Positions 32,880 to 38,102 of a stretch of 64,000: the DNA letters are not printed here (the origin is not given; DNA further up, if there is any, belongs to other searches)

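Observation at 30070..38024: NfeD-like / flotillin / 1640-aa AAA+ ATPase operon: a membrane-microdomain pair with an undescribed giant partner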

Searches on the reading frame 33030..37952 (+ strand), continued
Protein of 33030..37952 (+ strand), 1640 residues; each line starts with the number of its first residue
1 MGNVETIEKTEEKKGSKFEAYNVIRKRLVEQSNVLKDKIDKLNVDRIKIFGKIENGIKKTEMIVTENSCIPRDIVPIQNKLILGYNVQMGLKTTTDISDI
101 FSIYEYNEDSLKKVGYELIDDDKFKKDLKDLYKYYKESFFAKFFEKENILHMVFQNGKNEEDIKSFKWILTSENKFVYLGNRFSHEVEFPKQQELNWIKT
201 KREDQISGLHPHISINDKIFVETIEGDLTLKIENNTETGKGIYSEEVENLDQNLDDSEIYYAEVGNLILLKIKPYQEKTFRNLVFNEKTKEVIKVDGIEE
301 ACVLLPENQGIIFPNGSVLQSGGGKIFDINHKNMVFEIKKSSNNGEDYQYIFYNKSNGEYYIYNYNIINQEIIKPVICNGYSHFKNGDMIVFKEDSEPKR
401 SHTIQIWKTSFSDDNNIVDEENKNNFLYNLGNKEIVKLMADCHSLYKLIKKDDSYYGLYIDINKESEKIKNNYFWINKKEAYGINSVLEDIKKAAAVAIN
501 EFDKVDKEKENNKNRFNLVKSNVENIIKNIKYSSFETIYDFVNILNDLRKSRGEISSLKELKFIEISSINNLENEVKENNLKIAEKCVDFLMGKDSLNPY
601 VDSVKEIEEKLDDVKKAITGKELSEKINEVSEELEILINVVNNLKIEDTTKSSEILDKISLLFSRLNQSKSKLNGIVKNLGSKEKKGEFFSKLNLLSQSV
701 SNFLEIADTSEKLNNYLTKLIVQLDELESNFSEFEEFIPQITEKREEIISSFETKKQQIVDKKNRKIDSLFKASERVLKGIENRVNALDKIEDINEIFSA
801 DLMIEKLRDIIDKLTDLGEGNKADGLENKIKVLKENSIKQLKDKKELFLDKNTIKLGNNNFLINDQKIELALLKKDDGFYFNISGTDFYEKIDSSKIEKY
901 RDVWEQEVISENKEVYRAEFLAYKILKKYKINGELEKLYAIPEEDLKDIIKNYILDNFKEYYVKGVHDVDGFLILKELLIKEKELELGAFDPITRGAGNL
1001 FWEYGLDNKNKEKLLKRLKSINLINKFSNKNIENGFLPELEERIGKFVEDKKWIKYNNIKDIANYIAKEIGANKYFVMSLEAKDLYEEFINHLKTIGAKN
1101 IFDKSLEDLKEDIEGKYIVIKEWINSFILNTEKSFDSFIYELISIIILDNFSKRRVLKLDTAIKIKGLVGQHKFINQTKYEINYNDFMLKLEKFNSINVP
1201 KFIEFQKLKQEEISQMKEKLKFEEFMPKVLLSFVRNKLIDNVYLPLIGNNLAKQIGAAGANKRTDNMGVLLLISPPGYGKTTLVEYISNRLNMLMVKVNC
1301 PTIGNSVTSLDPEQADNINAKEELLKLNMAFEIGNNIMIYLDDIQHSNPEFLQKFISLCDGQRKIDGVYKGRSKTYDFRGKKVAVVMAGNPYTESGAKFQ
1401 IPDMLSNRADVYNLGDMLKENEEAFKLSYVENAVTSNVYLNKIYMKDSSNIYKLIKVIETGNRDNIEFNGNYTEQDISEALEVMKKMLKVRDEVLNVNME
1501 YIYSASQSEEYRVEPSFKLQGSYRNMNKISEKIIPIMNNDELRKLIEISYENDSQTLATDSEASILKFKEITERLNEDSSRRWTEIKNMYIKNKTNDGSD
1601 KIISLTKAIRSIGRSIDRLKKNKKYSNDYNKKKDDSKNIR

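Call 72: find_encoding_contigs(protein=P0123, flank=9000, max_places=2)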
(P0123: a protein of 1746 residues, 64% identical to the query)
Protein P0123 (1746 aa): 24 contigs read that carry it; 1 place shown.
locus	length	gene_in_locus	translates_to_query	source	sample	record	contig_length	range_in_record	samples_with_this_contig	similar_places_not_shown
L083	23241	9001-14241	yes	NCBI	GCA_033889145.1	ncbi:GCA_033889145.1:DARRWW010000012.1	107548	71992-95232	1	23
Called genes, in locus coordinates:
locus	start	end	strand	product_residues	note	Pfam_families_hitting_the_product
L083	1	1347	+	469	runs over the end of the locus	PF14821:Thr_synth_N, PF00291:PALP, PF24857:THR4_C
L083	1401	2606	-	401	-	PF07224:Chlorophyllase (weak), PF12740:PETase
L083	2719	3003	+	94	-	PF12021:DUF3509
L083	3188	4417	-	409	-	PF02515:CoA_transf_3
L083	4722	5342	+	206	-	PF09938:DUF2170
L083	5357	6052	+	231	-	PF04012:PspA_IM30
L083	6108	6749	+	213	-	-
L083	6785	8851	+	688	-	-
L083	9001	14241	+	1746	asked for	PF12458:DUF3686, PF25472:DUF7902, PF00004:AAA (faint), PF07728:AAA_5 (faint)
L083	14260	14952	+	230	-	PF07894:SACK1 (faint), PF13091:PLDc_2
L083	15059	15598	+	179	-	PF07152:YaeQ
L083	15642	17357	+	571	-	PF01368:DHH, PF02272:DHHA1, PF17768:RecJ_OB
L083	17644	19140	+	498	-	PF07504:FTP (weak), PF03413:PepSY, PF01447:Peptidase_M4, PF02868:Peptidase_M4_C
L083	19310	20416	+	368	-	PF00724:Oxidored_FMN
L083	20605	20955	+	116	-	-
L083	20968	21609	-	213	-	PF00440:TetR_N, PF14246:TetR_C_7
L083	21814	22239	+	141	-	-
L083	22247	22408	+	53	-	-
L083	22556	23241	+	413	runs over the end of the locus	PF07690:MFS_1, PF00083:Sugar_tr, PF07690:MFS_1 (weak)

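Call 79: search_solved_structures(query=A1, max_evalue=1, show_alignments=3)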
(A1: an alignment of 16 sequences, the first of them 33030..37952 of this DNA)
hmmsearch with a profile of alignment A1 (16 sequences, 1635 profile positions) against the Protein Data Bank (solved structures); distinct sequences matched with E-value up to 1: 79 (the best 60 are shown).
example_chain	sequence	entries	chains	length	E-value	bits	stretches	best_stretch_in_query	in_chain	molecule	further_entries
9dx3_A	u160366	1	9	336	0.0028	18.2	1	1264-1308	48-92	Holliday junction branch migration complex subunit RuvB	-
9dx4_A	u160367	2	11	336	0.0037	17.8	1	1264-1307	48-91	Holliday junction branch migration complex subunit RuvB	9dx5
9bji_A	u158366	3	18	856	0.0068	16.9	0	1274-1308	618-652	Nuclear valosin-containing protein-like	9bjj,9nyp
1ixr_C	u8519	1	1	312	0.014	15.9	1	1266-1307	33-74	RuvB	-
1ixs_B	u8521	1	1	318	0.014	15.9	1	1266-1307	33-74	RuvB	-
8efv_D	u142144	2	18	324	0.014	15.8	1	1266-1307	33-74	Holliday junction ATP-dependent DNA helicase RuvB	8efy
1hqc_A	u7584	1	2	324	0.014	15.8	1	1266-1307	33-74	RUVB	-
7swl_A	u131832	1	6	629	0.015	15.8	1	1241-1307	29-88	Rix7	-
6ef2_K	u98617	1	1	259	0.025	15.1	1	1244-1311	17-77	26S proteasome regulatory subunit 6B homolog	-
7wub_C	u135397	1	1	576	0.026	15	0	1274-1311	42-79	Transitional endoplasmic reticulum ATPase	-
7wub_D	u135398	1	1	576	0.026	15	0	1274-1311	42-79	Transitional endoplasmic reticulum ATPase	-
6ef0_K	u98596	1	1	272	0.026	15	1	1244-1311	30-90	26S proteasome regulatory subunit 6B homolog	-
7t3i_A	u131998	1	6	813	0.027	14.9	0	1241-1307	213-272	Rix7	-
6mat_A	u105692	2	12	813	0.027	14.9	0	1241-1307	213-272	Rix7 mutant | Rix7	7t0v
6ef1_K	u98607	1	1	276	0.027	14.9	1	1244-1311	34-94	26S proteasome regulatory subunit 6B homolog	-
7pbl_A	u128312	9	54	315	0.042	14.3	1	1267-1316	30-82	Holliday junction ATP-dependent DNA helicase RuvB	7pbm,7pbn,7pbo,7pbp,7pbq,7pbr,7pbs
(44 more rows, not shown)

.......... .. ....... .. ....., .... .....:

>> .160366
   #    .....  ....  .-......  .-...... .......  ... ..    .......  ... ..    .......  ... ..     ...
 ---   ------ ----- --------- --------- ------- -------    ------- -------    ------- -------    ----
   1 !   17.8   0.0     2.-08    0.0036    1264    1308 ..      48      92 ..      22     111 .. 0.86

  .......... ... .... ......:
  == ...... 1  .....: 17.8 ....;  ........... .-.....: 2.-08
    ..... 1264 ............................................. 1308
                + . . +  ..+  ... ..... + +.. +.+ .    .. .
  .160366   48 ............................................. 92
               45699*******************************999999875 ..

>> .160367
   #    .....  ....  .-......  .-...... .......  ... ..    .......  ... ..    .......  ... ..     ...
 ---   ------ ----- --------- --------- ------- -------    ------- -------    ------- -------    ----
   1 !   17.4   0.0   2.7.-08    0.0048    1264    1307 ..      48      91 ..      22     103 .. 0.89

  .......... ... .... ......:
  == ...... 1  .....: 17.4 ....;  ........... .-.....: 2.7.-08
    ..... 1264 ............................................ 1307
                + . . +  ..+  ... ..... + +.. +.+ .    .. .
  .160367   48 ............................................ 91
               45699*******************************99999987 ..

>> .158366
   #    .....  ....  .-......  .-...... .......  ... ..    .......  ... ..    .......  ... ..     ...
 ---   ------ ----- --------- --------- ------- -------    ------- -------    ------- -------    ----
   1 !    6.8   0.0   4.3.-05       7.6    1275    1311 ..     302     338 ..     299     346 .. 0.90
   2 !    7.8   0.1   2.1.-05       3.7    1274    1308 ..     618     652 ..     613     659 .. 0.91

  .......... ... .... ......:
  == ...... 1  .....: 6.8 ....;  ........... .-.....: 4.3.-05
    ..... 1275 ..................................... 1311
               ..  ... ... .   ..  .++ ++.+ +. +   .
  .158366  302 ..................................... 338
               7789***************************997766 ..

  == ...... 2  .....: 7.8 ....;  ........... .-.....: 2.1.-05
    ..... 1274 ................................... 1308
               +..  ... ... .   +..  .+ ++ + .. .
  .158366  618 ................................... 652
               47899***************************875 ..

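Call 92: search_protein_families(library=padloc, alignment_id=A6, max_evalue=0.00001)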
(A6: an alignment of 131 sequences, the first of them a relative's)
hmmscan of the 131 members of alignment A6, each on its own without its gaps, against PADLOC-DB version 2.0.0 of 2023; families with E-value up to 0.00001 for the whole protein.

A. member 1, L001:3715-4521:+ (269 aa): 0 families

B. families by the number of members that match (of 131 scanned): 29 families (the first 25 are shown)
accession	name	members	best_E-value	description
PDLC02614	DrmC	2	3.1e-13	DrmC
PDLC03924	MkoC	2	5.5e-12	-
PDLC03922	MkoB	2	4.8e-10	-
PDLC02901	DpdK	2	6.1e-09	DpdK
PDLC04908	PDC-S10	1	2.7e-91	-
PDLC04134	mad2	1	1.1e-19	mads_2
PDLC04476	PDC-M16A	1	1.2e-18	-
PDLC02861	DpdF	1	1.4e-17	DpdF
PDLC05062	PDC-S66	1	3e-17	-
PDLC05065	PDC-S68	1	6.4e-15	-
PDLC01097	C3a214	1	8.7e-15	GlgB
PDLC02759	SspA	1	8.6e-14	SspA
PDLC02012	SAVED5--SAVED_TIR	1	3.4e-13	-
PDLC02657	DndA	1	1.3e-12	DndA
PDLC02871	DpdF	1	4.6e-11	DpdF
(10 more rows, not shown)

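Call 93: search_protein_families(library=pfam, alignment_id=A6, max_evalue=0.00001)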
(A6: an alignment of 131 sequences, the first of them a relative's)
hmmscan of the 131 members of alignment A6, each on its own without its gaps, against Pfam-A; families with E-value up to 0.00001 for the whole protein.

A. member 1, L001:3715-4521:+ (269 aa): 7 families
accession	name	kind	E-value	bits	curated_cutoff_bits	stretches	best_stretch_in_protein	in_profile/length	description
PF12837.12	Fer4_6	-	3.1e-11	43.1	25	1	6-29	1-24/24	4Fe-4S binding domain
PF13237.11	Fer4_10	-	3.4e-08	33.7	25.5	1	7-55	2-53/53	4Fe-4S dicluster domain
PF00037.32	Fer4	-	5.8e-08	32.7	21.1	0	7-28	1-22/24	4Fe-4S binding domain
PF12838.12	Fer4_7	-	2.1e-07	31.7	27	1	13-58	1-52/52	4Fe-4S dicluster domain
PF14697.11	Fer4_21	-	1.9e-06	28.3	35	1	8-57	2-55/59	4Fe-4S dicluster domain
PF13187.11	Fer4_9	-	4.1e-06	27.1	27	1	13-58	1-51/52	4Fe-4S dicluster domain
PF12797.12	Fer4_2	-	8.9e-06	25.8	24.5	0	7-25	3-21/22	4Fe-4S binding domain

B. families by the number of members that match (of 131 scanned): 127 families (the first 25 are shown)
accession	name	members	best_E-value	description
PF13785.11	DUF4178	4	1.1e-22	Domain of unknown function (DUF4178)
PF04012.17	PspA_IM30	4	4.2e-21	PspA/IM30 family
PF06892.16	Phage_CP76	3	8.8e-08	Phage regulatory protein CII (CP76)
PF07394.17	DUF1501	2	1.5e-147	Protein of unknown function (DUF1501)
PF01207.24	Dus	2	1.7e-82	Dihydrouridine synthase (Dus)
PF13561.12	adh_short_C2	2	2.2e-76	Enoyl-(Acyl carrier protein) reductase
PF16347.10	SGSH_C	2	1.1e-63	N-sulphoglucosamine sulphohydrolase, C-terminal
PF00884.28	Sulfatase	2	7.8e-59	Sulfatase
PF00248.27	Aldo_ket_red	2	9.5e-44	Aldo/keto reductase family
PF13091.12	PLDc_2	2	5.4e-35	PLD-like domain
PF00155.27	Aminotran_1_2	2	6e-29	Aminotransferase class I and II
PF00106.31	adh_short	2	2.2e-28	short chain dehydrogenase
PF01797.21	Y1_Tnp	2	1.4e-26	Transposase IS200 like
PF06445.20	GyrI-like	2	7.4e-25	GyrI-like small molecule binding domain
PF14526.11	Cass2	2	1.4e-21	Integron-associated effector binding protein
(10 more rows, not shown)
